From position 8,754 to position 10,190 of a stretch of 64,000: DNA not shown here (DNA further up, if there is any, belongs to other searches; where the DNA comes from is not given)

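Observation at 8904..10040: GDPGP1/VTC2-like HIT-family phosphorylase in a GC-rich island on the opposite strand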

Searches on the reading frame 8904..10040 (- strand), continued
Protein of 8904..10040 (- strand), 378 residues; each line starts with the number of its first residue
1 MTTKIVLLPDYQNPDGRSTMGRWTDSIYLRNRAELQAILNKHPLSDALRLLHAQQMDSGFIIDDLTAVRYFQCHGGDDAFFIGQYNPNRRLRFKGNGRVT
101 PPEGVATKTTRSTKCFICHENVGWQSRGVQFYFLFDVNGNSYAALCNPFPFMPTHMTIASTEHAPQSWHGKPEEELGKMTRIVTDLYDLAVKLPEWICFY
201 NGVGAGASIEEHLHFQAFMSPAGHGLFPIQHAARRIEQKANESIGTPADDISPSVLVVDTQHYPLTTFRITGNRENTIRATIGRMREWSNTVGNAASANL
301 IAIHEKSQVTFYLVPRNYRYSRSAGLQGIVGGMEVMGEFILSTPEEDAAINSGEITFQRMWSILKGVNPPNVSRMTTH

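Call 61: find_encoding_contigs(protein=P0020, flank=8000, max_places=1)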
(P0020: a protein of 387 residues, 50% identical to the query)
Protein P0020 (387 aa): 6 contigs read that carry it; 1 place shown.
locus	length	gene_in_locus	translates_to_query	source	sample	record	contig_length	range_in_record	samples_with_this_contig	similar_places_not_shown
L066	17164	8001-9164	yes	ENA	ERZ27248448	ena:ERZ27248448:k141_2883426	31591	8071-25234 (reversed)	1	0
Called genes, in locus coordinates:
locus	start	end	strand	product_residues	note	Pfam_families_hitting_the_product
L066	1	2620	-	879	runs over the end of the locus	PF00005:ABC_tran (faint), PF02463:SMC_N (faint), PF13191:AAA_16 (faint), PF13304:AAA_21 (faint), PF13555:AAA_29 (faint), PF20703:nSTAND1 (faint), PF17760:UvrA_inter, PF00684:DnaJ_CXXCXGXG (faint)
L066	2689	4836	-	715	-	PF00270:DEAD (faint), PF04851:ResIII, PF17757:UvrB_inter, PF27431:UvrB_3rd, PF00271:Helicase_C, PF12344:UvrB, PF02151:UVR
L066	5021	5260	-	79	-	-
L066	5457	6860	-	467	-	-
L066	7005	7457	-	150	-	-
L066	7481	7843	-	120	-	-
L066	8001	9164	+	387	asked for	PF16269:DUF4922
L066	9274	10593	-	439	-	-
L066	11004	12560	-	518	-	PF05496:RuvB_N (faint), PF13177:DNA_pol3_delta2, PF13191:AAA_16 (faint), PF00004:AAA, PF07728:AAA_5 (faint), PF13401:AAA_22 (faint), PF22608:DNAX_ATPase_lid (weak)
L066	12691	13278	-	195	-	-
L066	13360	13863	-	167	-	PF07884:VKOR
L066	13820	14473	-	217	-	PF13462:Thioredoxin_4, PF01323:DSBA, PF13743:Thioredoxin_5 (faint)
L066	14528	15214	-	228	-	PF10648:Gmad2, PF27854:Heavy_Cys_CGP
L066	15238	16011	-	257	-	PF20260:PUA_4, PF04452:Methyltrans_RNA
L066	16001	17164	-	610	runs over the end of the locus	PF00122:E1-E2_ATPase, PF00702:Hydrolase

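Call 82: search_protein_families(library=pfam, proteins=[L021:7659-8879:+, L021:9467-10225:+, L021:8870-10180:-, L028:7770-8654:+, L027:6582-8021:-, L027:6091-6417:+, L025:2727-2987:+, L027:7057-7599:+, L022:3328-4041:-], max_evalue=0.0001)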
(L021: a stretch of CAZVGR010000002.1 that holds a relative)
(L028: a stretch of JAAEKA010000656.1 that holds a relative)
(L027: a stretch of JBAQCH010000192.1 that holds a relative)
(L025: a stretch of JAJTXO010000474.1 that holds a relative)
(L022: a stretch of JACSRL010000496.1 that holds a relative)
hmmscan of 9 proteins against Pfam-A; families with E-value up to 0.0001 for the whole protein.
L021:7659-8879:+ (406 aa): 0 families

L021:9467-10225:+ (252 aa): 0 families

L021:8870-10180:- (436 aa): 3 families
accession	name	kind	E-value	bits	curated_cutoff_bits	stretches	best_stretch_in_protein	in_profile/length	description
PF18096.6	Thump_like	-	2.1e-22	79.2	26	1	358-430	1-77/78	THUMP domain-like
PF13649.12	Methyltransf_25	-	4.3e-06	27.8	27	1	114-172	1-59/97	Methyltransferase domain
PF09445.16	Methyltransf_15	-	6.4e-05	23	22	1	114-176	4-66/165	RNA cap guanine-N2 methyltransferase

L028:7770-8654:+ (294 aa): 0 families

L027:6582-8021:- (479 aa): 3 families
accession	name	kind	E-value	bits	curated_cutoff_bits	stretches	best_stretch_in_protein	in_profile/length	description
PF18096.6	Thump_like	-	9.6e-22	77.1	26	1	398-470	1-77/78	THUMP domain-like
PF09445.16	Methyltransf_15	-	2.2e-06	27.8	22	1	145-207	3-65/165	RNA cap guanine-N2 methyltransferase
PF13649.12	Methyltransf_25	-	3.3e-06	28.1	27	1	146-204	1-59/97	Methyltransferase domain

L027:6091-6417:+ (108 aa): 0 families

L025:2727-2987:+ (86 aa): 0 families

L027:7057-7599:+ (180 aa): 0 families

L022:3328-4041:- (237 aa): 1 family
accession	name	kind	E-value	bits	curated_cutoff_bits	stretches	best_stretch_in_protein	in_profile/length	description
PF18096.6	Thump_like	-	2.8e-22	78.8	26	1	164-236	1-77/78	THUMP domain-like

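Call 83: search_protein_families(library=ncbifam, proteins=[L045:5252-5908:-, L053:4289-4933:-, L053:2852-4282:-, L045:2385-3815:+, L053:1550-2851:+, L039:4238-5848:+, P0063, P0135], max_evalue=0.001)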
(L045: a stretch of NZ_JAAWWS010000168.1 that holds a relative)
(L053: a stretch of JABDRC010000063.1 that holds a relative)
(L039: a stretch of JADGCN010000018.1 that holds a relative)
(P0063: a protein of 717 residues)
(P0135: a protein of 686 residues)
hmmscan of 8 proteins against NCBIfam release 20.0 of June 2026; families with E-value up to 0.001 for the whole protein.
L045:5252-5908:- (218 aa): 3 families
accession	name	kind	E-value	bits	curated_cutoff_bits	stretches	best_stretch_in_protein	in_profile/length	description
NF004018.0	PRK05480.1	equivalog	4.8e-08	32.7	180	1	34-206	7-186/210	uridine kinase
TIGR00235.1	udk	equivalog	1e-07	31.8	220.3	1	35-205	8-185/207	uridine kinase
NF006746.0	PRK09270.1-5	subfamily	0.00029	19.8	250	1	30-72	18-60/210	nucleoside/nucleotide kinase family protein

L053:4289-4933:- (214 aa): 5 families
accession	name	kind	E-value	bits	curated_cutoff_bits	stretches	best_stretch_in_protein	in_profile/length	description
NF004018.0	PRK05480.1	equivalog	2.5e-15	56.5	180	1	36-209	9-188/210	uridine kinase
TIGR00235.1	udk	equivalog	6.6e-12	45.5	220.3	1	34-208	7-187/207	uridine kinase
NF005807.0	PRK07667.1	equivalog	3.6e-07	29.9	221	1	31-206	15-192/193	kinase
NF005655.0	PRK07429.1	subfamily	6.9e-05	22.1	236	1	36-160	11-132/326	phosphoribulokinase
NF006743.0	PRK09270.1-2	equivalog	0.00064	18.8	227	0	26-75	21-68/217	nucleoside/nucleotide kinase family protein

L053:2852-4282:- (476 aa): 14 families
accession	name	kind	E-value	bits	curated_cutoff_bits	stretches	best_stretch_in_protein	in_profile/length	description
TIGR02472.1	sucr_P_syn_N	equivalog_domain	2.3e-87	293.6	576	1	3-441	3-438/439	sucrose-phosphate synthase, putative, glycosyltransferase domain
TIGR02468.1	sucrsPsyn_pln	equivalog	4.6e-55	186.9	1143.95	1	21-441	190-668/1051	sucrose-phosphate synthase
TIGR02470.1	sucr_synth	equivalog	5.3e-33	114.1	810.4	1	90-438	360-742/784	sucrose synthase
TIGR03449.1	mycothiol_MshA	equivalog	1.9e-23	83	462.5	1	24-442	19-401/406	D-inositol-3-phosphate glycosyltransferase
TIGR04047.1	MSMEG_0565_glyc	hypoth_equivalog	3.5e-14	52.7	259.85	1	211-440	157-370/373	MSMEG_0565 family glycosyltransferase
TIGR02149.1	glgA_Coryne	subfamily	1.1e-11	44.5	302.4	1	123-440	97-386/391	glycogen synthase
NF041876.1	EPS_EpsE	equivalog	2.6e-11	43.4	400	1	311-434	263-386/389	exopolysaccharide biosynthesis GT4 family glycosyltransferase EpsE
TIGR03088.1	stp2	hypoth_equivalog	9.2e-10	38.1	409.05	1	212-440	159-369/374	TIGR03088 family PEP-CTERM/XrtA system glycosyltransferase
NF053787.1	GlcN_PG_synth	equivalog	1.7e-08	33.8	480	1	357-439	271-354/361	N-acetylglucosaminyl phosphatidylglycerol synthase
TIGR03999.1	thiol_BshA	equivalog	4.1e-08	32.5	273.7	1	314-440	245-369/375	N-acetyl-alpha-D-glucosaminyl L-malate synthase BshA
NF012028.0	PRK15484.1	subfamily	7.5e-07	28.6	618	1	237-442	178-376/380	lipopolysaccharide N-acetylglucosaminyltransferase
TIGR04063.1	stp3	hypoth_equivalog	5.7e-06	25.5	442.05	1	353-440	302-391/397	TIGR04063 family PEP-CTERM/XrtA system glycosyltransferase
NF038295.1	EPS_HpsP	equivalog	1.4e-05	24.3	550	1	346-440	286-383/388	hormogonium polysaccharide biosynthesis glycosyltransferase HpsP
NF050063.1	ProtGlycPglJ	equivalog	8.3e-05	22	500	1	248-411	191-331/363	N-acetylgalactosamine-N,N'-diacetylbacillosaminyl-diphospho-undecaprenol 4-alpha-N-acetylgalactosaminyltransferase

L045:2385-3815:+ (476 aa): 22 families
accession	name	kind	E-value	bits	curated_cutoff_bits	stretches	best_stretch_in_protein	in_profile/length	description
NF001947.0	PRK00725.1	subfamily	1.5e-174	580.7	470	1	46-460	4-422/426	glucose-1-phosphate adenylyltransferase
TIGR02091.1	glgC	equivalog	3.4e-138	460.7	424.9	1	61-432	3-363/364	glucose-1-phosphate adenylyltransferase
NF002023.0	PRK00844.1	subfamily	4.9e-137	457.1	458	1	58-455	6-405/408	glucose-1-phosphate adenylyltransferase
NF003670.0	PRK05293.1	equivalog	2.9e-112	375.3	470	1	58-449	4-366/382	glucose-1-phosphate adenylyltransferase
NF002772.0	PRK02862.1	equivalog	1.3e-91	307.5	537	1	58-402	3-344/429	glucose-1-phosphate adenylyltransferase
TIGR02092.1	glgD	equivalog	7.1e-43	147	236.6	1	60-431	4-354/370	glucose-1-phosphate adenylyltransferase subunit GlgD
NF052502.1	man1P_GTase_Rv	exception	1.3e-30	106.5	440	1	60-426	2-325/352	mannose-1-phosphate guanylyltransferase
NF041313.1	UDPGP_AglF_Halo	equivalog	1.1e-18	67.5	400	1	60-268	2-185/234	UTP--glucose-1-phosphate uridylyltransferase AglF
TIGR03992.1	Arch_glmU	subfamily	2.1e-16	59.8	292.1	1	60-269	2-180/393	bifunctional sugar-1-phosphate nucleotidylyltransferase/acetyltransferase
TIGR01208.1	rmlA_long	equivalog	2.5e-15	56.2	320.25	1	61-323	2-232/353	glucose-1-phosphate thymidylyltransferase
TIGR01207.1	rmlA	equivalog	6.9e-11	41.8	360.65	1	61-260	2-178/286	glucose-1-phosphate thymidylyltransferase RfbA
NF049965.1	GlMnHpPGnyltfHddC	equivalog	4.5e-08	33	300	1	60-237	2-155/221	D-glycero-D-manno-heptose 1-phosphate guanosyltransferase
TIGR01173.1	glmU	equivalog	1.6e-07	30.5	366.85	1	60-297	2-212/452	bifunctional UDP-N-acetylglucosamine diphosphorylase/glucosamine-1-phosphate N-acetyltransferase GlmU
NF041173.1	Sug_nt_acttase_Thmprot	equivalog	2.2e-07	30.2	600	1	60-262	2-173/405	bifunctional sugar-1-phosphate nucleotidylyltransferase/acetyltransferase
NF045761.1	NAMPUrTaseMurU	equivalog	2.6e-07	30.7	250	1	60-187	2-113/226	N-acetylmuramate alpha-1-phosphate uridylyltransferase MurU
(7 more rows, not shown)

L053:1550-2851:+ (433 aa): 29 families (the best 25 are shown)
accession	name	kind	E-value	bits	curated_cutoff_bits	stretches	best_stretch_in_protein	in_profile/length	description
NF001947.0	PRK00725.1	subfamily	1.9e-182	606.8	470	1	5-420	4-423/426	glucose-1-phosphate adenylyltransferase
NF002023.0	PRK00844.1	subfamily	1.6e-143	478.4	458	1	17-415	6-406/408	glucose-1-phosphate adenylyltransferase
TIGR02091.1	glgC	equivalog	1.4e-142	475.1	424.9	1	18-391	1-363/364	glucose-1-phosphate adenylyltransferase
NF003670.0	PRK05293.1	equivalog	5.7e-121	404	470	1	17-415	4-373/382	glucose-1-phosphate adenylyltransferase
NF002772.0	PRK02862.1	equivalog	5.2e-95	318.7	537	1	17-372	3-355/429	glucose-1-phosphate adenylyltransferase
TIGR02092.1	glgD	equivalog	3e-45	154.8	236.6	1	22-390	7-354/370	glucose-1-phosphate adenylyltransferase subunit GlgD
NF052502.1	man1P_GTase_Rv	exception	5.2e-31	107.8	440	1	20-388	3-328/352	mannose-1-phosphate guanylyltransferase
TIGR03992.1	Arch_glmU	subfamily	2.6e-20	72.7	292.1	1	20-288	3-230/393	bifunctional sugar-1-phosphate nucleotidylyltransferase/acetyltransferase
TIGR01208.1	rmlA_long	equivalog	1.1e-19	70.5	320.25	1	20-294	2-242/353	glucose-1-phosphate thymidylyltransferase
NF041313.1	UDPGP_AglF_Halo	equivalog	4.3e-17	62.4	400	1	20-226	3-183/234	UTP--glucose-1-phosphate uridylyltransferase AglF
TIGR01173.1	glmU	equivalog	1.1e-10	41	366.85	1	20-255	3-211/452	bifunctional UDP-N-acetylglucosamine diphosphorylase/glucosamine-1-phosphate N-acetyltransferase GlmU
NF041173.1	Sug_nt_acttase_Thmprot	equivalog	6.3e-10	38.6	600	1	20-366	3-309/405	bifunctional sugar-1-phosphate nucleotidylyltransferase/acetyltransferase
NF010935.0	PRK14355.1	equivalog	7.2e-10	38.1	718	1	17-260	3-222/459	bifunctional UDP-N-acetylglucosamine diphosphorylase/glucosamine-1-phosphate N-acetyltransferase GlmU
TIGR01207.1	rmlA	equivalog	2.2e-09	36.9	360.65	1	21-281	3-232/286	glucose-1-phosphate thymidylyltransferase RfbA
NF010934.1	PRK14354.1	equivalog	1.2e-08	33.9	450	1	112-257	72-213/447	bifunctional UDP-N-acetylglucosamine diphosphorylase/glucosamine-1-phosphate N-acetyltransferase GlmU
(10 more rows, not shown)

L039:4238-5848:+ (536 aa): 0 families

P0063 (717 aa): 7 families
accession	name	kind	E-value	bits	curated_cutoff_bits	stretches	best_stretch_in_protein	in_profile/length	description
TIGR01207.1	rmlA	equivalog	4.3e-34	117.9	360.65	1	418-707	2-285/286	glucose-1-phosphate thymidylyltransferase RfbA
NF012024.0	PRK15480.1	equivalog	8.8e-26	90.7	588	1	416-707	4-289/292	glucose-1-phosphate thymidylyltransferase RfbA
TIGR01208.1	rmlA_long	equivalog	2.1e-16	59.8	320.25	1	418-654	2-229/353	glucose-1-phosphate thymidylyltransferase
TIGR03992.1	Arch_glmU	subfamily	2.5e-11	43.1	292.1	1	418-655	3-223/393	bifunctional sugar-1-phosphate nucleotidylyltransferase/acetyltransferase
NF041313.1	UDPGP_AglF_Halo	equivalog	8e-09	35.3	400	1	416-616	1-196/234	UTP--glucose-1-phosphate uridylyltransferase AglF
NF041173.1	Sug_nt_acttase_Thmprot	equivalog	9e-08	31.5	600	1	419-657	4-225/405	bifunctional sugar-1-phosphate nucleotidylyltransferase/acetyltransferase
TIGR01099.1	galU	equivalog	0.00016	21.4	326.8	0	561-615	175-227/261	UTP--glucose-1-phosphate uridylyltransferase GalU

P0135 (686 aa): 12 families
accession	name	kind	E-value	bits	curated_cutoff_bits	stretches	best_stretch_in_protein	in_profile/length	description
TIGR01207.1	rmlA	equivalog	4.6e-31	108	360.65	1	382-647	7-270/286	glucose-1-phosphate thymidylyltransferase RfbA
NF012024.0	PRK15480.1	equivalog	6e-24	84.7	588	1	381-647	10-274/292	glucose-1-phosphate thymidylyltransferase RfbA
TIGR01208.1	rmlA_long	equivalog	2.5e-17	62.8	320.25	1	377-611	2-233/353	glucose-1-phosphate thymidylyltransferase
TIGR03992.1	Arch_glmU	subfamily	7.4e-14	51.4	292.1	1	389-603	19-218/393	bifunctional sugar-1-phosphate nucleotidylyltransferase/acetyltransferase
NF052502.1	man1P_GTase_Rv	exception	8e-10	38.1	440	1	377-603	3-221/352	mannose-1-phosphate guanylyltransferase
NF041313.1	UDPGP_AglF_Halo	equivalog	1.9e-08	34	400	1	383-605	9-227/234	UTP--glucose-1-phosphate uridylyltransferase AglF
TIGR01173.1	glmU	equivalog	1.3e-05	24.2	366.85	1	378-588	4-211/452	bifunctional UDP-N-acetylglucosamine diphosphorylase/glucosamine-1-phosphate N-acetyltransferase GlmU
NF041173.1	Sug_nt_acttase_Thmprot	equivalog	6e-05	22.1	600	1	392-610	22-225/405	bifunctional sugar-1-phosphate nucleotidylyltransferase/acetyltransferase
TIGR01099.1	galU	equivalog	8.9e-05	22.2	326.8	0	377-424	4-55/261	UTP--glucose-1-phosphate uridylyltransferase GalU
NF010935.0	PRK14355.1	equivalog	0.0002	20.1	718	1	374-589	3-218/459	bifunctional UDP-N-acetylglucosamine diphosphorylase/glucosamine-1-phosphate N-acetyltransferase GlmU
NF045761.1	NAMPUrTaseMurU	equivalog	0.00051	20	250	0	389-449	19-78/226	N-acetylmuramate alpha-1-phosphate uridylyltransferase MurU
NF010932.0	PRK14352.1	equivalog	0.00055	18.7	611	1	376-600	8-233/488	bifunctional UDP-N-acetylglucosamine diphosphorylase/glucosamine-1-phosphate N-acetyltransferase GlmU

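Call 85: search_dna_similar(query=window:8904-10040:-, collection=plasmids, mode=protein, max_evalue=0.001, max_rows=15)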
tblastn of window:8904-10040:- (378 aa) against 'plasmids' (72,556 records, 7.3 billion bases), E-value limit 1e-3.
Records with a match: 5; places in all: 5; records where one place covers at least 80% of the query: 1.
Best place of each record, by identity: <60% 5.
By first word of the organism name: Phocaeicola 1; Persicobacter 1; Parabacteroides 1; Prevotella 1; Bacteroides 1.
By predicted mobility (MOB-suite, as given by PLSDB): non-mobilizable 5.
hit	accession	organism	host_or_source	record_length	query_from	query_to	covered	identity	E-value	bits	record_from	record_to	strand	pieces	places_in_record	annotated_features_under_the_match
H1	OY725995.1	Phocaeicola massiliensis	-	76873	81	370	77%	26.7%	6e-11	72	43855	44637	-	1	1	record has no annotation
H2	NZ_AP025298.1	Persicobacter psychrovividus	-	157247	44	369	86%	23.0%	3e-9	66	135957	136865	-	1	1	DUF4922 domain-containing protein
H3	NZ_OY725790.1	Parabacteroides distasonis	-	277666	45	266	59%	26.3%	7e-11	71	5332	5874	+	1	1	DUF4922 domain-containing protein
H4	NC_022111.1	Prevotella sp. oral taxon 299 str. F0039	Homo sapiens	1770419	84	262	47%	28.5%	9e-13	77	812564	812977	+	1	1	none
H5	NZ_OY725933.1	Bacteroides finegoldii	-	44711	109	302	51%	22.4%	1e-5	55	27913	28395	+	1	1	DUF4922 domain-containing protein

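Call 86: search_dna_similar(query=window:8904-10040:-, collection=phages, mode=protein, max_evalue=0.001, max_rows=15)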
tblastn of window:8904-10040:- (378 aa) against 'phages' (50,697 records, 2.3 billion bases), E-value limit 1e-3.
Records with a match: 5; places in all: 5; records where one place covers at least 80% of the query: 0.
Best place of each record, by identity: <60% 5.
By first word of the organism name: Bacteriophage 5.
By host as written in the record: - 5.
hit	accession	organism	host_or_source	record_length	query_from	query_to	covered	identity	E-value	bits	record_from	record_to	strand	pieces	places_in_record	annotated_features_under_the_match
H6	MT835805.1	Bacteriophage sp.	human fecal samples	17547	84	257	46%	31.8%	2e-11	71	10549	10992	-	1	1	record has no annotation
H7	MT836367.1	Bacteriophage sp.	human fecal samples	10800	84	236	40%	31.4%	3e-13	77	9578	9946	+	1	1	record has no annotation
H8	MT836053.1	Bacteriophage sp.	human fecal samples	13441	84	235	40%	31.6%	1e-12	75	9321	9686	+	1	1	record has no annotation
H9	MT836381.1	Bacteriophage sp.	human fecal samples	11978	84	238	41%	29.7%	2e-11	72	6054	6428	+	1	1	record has no annotation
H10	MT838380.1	Bacteriophage sp.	human fecal samples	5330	107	217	29%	29.7%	4e-7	58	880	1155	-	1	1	record has no annotation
